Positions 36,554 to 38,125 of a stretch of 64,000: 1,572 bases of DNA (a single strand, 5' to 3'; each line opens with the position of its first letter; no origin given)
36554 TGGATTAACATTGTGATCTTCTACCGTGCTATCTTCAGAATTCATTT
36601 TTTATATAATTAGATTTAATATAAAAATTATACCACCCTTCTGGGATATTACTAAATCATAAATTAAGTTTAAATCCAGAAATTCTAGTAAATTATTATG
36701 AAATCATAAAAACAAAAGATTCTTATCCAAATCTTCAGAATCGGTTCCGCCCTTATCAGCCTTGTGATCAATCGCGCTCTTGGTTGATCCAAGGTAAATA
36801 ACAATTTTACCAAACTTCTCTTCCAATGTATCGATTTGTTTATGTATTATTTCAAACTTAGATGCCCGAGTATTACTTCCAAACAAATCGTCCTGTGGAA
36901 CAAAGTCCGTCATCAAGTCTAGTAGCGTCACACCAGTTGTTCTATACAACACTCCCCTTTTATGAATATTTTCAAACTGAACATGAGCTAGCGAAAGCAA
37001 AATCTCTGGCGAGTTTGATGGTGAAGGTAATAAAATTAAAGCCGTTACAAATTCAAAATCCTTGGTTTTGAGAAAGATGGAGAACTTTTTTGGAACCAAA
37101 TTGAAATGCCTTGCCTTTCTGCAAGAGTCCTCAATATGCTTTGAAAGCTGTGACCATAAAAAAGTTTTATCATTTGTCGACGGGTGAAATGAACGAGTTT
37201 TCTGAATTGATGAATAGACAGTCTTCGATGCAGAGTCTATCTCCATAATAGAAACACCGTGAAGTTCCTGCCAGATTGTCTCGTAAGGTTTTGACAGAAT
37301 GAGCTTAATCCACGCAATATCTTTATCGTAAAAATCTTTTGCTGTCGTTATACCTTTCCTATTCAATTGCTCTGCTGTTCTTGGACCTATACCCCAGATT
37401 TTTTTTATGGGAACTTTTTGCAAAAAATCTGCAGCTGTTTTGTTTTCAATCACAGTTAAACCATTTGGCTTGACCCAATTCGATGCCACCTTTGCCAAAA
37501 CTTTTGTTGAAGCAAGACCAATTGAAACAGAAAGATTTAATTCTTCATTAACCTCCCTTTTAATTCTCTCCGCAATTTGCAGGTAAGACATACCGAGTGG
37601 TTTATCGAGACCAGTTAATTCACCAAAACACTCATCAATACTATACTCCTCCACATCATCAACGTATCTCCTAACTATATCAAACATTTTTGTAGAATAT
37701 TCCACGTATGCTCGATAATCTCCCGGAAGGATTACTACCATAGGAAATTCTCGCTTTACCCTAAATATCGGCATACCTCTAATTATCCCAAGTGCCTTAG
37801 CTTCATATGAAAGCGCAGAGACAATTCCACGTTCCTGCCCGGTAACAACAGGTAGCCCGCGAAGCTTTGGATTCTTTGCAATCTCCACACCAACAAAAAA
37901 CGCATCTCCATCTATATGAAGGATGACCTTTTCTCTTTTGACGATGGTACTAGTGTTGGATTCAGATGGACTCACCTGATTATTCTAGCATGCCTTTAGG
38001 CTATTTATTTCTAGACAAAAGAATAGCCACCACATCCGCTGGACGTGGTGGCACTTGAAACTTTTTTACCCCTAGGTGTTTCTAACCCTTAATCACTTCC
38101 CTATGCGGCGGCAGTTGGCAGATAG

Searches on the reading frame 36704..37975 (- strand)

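Call 37: search_protein_families(library=pfam, proteins=[window:36704-37975:-], max_evalue=0.001)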
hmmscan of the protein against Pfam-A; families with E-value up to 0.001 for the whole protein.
window:36704-37975:- (423 aa): 4 families
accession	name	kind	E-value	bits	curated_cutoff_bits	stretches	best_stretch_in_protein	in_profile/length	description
PF00817.25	IMS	-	6e-43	146.7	23.2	1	21-166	1-148/148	impB/mucB/samB family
PF11799.13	IMS_C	-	8.7e-12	45.9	20.7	1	256-357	3-102/109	impB/mucB/samB family C-terminal domain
PF11798.14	IMS_HHH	-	4.8e-08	33.2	24.4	1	182-209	5-32/32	IMS family HHH motif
PF10391.15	DNA_pol_lambd_f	-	7.8e-05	22.9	29.8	1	192-214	5-27/51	Fingers domain of DNA polymerase lambda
